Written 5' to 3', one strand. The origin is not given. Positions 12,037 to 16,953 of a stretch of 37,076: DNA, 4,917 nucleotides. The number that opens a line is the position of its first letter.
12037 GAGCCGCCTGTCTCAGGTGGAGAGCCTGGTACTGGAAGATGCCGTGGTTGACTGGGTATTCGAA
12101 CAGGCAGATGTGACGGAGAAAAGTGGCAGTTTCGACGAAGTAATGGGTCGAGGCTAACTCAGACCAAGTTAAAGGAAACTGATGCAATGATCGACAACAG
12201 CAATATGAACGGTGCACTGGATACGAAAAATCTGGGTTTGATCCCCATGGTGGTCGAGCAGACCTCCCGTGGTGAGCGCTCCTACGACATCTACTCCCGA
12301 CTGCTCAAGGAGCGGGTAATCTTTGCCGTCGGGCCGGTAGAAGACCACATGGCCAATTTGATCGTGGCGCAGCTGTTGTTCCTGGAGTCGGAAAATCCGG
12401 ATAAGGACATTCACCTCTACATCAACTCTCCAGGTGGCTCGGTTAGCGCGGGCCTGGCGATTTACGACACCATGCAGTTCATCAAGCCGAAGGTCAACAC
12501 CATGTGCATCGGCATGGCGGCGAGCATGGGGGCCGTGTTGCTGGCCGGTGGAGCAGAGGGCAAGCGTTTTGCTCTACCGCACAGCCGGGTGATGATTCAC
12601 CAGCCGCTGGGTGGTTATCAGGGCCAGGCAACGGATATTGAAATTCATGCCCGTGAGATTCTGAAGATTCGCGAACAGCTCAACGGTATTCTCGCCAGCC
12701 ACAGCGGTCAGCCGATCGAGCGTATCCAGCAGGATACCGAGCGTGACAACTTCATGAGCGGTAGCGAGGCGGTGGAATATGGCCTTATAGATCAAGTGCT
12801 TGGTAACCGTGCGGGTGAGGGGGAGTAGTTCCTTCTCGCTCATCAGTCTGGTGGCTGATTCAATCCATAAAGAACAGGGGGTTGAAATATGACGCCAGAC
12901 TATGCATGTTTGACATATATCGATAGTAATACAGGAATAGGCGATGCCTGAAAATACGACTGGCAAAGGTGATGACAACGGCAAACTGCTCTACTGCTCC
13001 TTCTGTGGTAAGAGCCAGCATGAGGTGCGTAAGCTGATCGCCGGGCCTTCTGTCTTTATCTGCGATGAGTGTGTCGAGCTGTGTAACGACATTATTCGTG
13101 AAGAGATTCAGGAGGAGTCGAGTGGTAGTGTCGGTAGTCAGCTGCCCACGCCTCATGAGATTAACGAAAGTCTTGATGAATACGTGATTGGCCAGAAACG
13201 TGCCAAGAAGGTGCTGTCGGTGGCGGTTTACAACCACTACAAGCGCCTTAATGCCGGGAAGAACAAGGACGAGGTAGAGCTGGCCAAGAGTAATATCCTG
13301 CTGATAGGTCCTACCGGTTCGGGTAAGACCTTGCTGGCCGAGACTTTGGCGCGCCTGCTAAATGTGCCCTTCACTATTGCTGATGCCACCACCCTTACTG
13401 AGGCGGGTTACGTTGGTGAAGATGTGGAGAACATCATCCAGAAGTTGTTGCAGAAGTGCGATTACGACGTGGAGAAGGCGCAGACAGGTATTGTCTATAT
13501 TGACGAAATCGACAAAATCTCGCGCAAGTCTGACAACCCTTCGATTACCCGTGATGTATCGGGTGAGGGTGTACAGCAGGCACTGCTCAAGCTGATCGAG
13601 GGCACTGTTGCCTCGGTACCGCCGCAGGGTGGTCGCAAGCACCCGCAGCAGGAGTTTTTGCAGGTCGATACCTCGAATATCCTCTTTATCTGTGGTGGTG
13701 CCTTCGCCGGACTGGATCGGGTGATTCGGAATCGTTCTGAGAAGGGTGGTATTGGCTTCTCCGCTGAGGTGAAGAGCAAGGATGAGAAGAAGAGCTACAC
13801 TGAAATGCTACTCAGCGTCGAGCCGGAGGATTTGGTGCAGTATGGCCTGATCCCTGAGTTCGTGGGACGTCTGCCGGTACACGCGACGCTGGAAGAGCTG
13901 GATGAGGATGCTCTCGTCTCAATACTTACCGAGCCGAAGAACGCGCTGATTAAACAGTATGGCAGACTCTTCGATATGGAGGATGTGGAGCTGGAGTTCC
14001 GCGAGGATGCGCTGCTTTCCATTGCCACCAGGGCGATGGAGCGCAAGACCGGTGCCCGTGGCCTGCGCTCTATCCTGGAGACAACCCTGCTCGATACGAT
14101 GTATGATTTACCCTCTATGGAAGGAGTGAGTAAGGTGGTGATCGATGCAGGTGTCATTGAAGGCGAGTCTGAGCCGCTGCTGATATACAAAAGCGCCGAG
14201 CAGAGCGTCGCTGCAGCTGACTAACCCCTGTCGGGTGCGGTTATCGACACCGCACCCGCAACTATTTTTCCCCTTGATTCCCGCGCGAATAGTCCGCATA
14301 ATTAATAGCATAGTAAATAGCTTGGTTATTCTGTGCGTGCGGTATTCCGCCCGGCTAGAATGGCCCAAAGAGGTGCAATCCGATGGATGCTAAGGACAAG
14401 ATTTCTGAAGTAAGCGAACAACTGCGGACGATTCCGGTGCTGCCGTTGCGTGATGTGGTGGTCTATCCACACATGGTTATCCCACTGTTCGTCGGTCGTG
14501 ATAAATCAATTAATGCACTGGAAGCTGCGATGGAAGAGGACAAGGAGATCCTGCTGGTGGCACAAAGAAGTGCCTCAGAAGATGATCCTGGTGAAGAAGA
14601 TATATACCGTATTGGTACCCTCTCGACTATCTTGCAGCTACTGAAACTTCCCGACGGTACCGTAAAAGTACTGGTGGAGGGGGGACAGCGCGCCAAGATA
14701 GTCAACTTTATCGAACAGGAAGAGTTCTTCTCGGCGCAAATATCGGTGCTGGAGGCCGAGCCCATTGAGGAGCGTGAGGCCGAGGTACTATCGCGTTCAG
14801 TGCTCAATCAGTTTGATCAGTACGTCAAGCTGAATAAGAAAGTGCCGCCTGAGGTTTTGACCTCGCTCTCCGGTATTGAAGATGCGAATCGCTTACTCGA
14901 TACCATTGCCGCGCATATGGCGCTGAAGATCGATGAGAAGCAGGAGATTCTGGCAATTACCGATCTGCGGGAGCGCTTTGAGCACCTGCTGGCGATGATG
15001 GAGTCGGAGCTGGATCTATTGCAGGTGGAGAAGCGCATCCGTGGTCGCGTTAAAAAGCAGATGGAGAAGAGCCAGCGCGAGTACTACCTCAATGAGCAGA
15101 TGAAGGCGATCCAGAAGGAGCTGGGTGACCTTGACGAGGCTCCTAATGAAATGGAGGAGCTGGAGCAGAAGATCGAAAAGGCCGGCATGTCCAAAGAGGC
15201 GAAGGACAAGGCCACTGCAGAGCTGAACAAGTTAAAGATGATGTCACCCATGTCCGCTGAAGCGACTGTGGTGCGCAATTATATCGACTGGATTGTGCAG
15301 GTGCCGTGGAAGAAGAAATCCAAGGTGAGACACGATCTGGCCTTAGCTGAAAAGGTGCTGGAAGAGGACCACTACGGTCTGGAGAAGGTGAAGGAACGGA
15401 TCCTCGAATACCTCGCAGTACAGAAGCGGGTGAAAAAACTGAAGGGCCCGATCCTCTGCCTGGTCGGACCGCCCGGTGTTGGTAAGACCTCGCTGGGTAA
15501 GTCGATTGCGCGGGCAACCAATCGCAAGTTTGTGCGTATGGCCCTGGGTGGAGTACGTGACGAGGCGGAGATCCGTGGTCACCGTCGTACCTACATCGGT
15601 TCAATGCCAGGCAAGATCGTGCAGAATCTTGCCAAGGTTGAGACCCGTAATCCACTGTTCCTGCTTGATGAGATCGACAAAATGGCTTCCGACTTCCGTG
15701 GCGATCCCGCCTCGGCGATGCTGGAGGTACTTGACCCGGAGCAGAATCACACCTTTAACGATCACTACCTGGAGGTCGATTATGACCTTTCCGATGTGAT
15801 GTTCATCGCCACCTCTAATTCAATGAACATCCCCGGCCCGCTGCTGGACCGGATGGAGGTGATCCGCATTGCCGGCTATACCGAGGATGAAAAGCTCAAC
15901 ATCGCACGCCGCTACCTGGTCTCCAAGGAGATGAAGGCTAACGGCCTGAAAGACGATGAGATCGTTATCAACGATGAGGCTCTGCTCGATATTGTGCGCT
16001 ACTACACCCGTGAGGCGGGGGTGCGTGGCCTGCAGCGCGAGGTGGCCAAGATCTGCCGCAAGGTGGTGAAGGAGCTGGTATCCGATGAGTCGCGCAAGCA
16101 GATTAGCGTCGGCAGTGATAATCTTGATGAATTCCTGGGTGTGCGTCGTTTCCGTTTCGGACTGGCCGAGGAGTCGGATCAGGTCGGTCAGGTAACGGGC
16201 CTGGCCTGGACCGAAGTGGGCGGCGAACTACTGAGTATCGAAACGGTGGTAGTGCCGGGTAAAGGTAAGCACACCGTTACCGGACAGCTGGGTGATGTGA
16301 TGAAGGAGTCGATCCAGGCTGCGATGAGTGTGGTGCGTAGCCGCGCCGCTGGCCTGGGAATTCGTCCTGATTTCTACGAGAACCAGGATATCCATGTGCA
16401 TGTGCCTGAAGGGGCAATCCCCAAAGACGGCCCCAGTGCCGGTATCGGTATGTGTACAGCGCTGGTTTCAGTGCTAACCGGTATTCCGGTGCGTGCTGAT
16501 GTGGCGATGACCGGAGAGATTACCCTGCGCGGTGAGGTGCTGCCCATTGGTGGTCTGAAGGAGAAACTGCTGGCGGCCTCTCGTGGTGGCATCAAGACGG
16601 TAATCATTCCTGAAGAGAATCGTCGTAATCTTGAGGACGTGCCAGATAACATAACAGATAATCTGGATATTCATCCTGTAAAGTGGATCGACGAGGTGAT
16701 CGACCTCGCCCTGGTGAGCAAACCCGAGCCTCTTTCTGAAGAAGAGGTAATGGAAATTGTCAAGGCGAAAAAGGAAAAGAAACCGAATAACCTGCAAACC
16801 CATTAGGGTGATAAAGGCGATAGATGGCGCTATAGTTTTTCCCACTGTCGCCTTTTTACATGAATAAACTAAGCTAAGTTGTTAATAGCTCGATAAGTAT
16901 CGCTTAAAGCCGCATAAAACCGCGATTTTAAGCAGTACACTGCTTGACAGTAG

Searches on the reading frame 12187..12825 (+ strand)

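Call 6: search_protein_families(library=pfam, proteins=[window:12187-12825:+], max_evalue=0.001)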
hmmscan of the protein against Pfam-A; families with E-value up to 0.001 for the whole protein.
window:12187-12825:+ (213 aa): 1 family
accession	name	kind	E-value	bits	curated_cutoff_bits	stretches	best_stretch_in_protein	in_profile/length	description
PF00574.28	CLP_protease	-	1.1e-88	296.3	20.2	1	28-207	2-181/182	Clp protease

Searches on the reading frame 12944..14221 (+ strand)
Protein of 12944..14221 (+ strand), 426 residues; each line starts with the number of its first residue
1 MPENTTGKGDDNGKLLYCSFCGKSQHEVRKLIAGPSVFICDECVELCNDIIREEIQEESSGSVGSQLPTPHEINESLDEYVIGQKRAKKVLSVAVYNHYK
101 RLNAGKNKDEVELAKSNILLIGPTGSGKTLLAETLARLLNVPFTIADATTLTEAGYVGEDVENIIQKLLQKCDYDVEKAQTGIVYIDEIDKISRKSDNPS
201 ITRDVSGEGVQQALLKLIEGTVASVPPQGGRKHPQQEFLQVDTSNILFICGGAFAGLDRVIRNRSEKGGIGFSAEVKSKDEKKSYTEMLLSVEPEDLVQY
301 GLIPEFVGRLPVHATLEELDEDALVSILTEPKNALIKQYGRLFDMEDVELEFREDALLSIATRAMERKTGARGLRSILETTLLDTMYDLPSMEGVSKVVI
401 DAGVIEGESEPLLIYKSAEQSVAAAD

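Call 6: search_protein_families(library=pfam, proteins=[window:12944-14221:+], max_evalue=0.001)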
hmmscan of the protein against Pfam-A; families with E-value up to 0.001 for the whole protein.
window:12944-14221:+ (426 aa): 11 families
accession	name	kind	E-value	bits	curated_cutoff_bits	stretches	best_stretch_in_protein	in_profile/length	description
PF07724.20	AAA_2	-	2e-34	119.4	27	1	115-312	3-165/166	AAA domain (Cdc48 subfamily)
PF06689.19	zf-C4_ClpX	-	4.5e-20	71.7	27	1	17-53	2-39/39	ClpX C4-type zinc finger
PF00004.35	AAA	-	2.5e-16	60.7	21.2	1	118-243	1-99/131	ATPase family associated with various cellular activities (AAA)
PF10431.15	ClpB_D2-small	-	8.5e-12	45.4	21.9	1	319-393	1-71/81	C-terminal, D2-small domain, of ClpB protein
PF07728.20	AAA_5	-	4.7e-07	30.3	22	1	117-194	1-80/139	AAA domain (dynein-related subfamily)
PF05496.18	RuvB_N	-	2.7e-06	27.7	27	1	76-196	5-100/159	Holliday junction DNA helicase RuvB P-loop domain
PF13401.12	AAA_22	-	5.2e-06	27.2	27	1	115-194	5-98/130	AAA domain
PF01078.27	Mg_chelatase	-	6.9e-06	26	20.3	1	115-140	22-47/207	Magnesium chelatase, subunit ChlI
PF00493.29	MCM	-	3.7e-05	23.4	23.3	1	72-196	17-137/224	MCM P-loop domain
PF00158.32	Sigma54_activat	-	0.00056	20.1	20.2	0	108-137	15-44/168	Sigma-54 interaction domain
PF14532.12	Sigma54_activ_2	-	0.00063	20.4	25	0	111-195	17-84/138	Sigma-54 interaction domain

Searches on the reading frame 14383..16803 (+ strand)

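Call 6: search_protein_families(library=pfam, proteins=[window:14383-16803:+], max_evalue=0.001)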
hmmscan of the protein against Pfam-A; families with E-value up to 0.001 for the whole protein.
window:14383-16803:+ (807 aa): 11 families
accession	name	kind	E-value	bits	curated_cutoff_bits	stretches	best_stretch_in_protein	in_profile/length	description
PF05362.19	Lon_C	-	9.8e-98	326.2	21.1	1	576-778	2-204/205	Lon protease (S16) C-terminal proteolytic domain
PF02190.22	LON_substr_bdg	-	6e-55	186.7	28.7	1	16-207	1-199/200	ATP-dependent protease La (LON) substrate-binding domain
PF22667.2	Lon_lid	-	6.4e-24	83.8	27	1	518-573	1-56/57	Lon protease AAA+ ATPase lid domain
PF00004.35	AAA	-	2.3e-22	80.3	21.2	1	358-495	1-127/131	ATPase family associated with various cellular activities (AAA)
PF07728.20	AAA_5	-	3.4e-09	37.2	22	1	358-482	2-125/139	AAA domain (dynein-related subfamily)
PF13541.12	ChlI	-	1.6e-07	31.7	27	1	619-746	1-121/121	Subunit ChlI of Mg-chelatase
PF13191.12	AAA_16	-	5.6e-05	24.1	32.6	0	348-383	17-52/167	AAA ATPase domain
PF08298.17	AAA_PrkA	-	6.6e-05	22.5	25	1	327-380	57-110/358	PrkA AAA domain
PF07724.20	AAA_2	-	0.00049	20.6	27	0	360-480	8-125/166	AAA domain (Cdc48 subfamily)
PF00005.33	ABC_tran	-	0.00082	20.4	25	0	354-381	10-37/137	ABC transporter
PF05496.18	RuvB_N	-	0.00094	19.4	27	0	328-383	7-61/159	Holliday junction DNA helicase RuvB P-loop domain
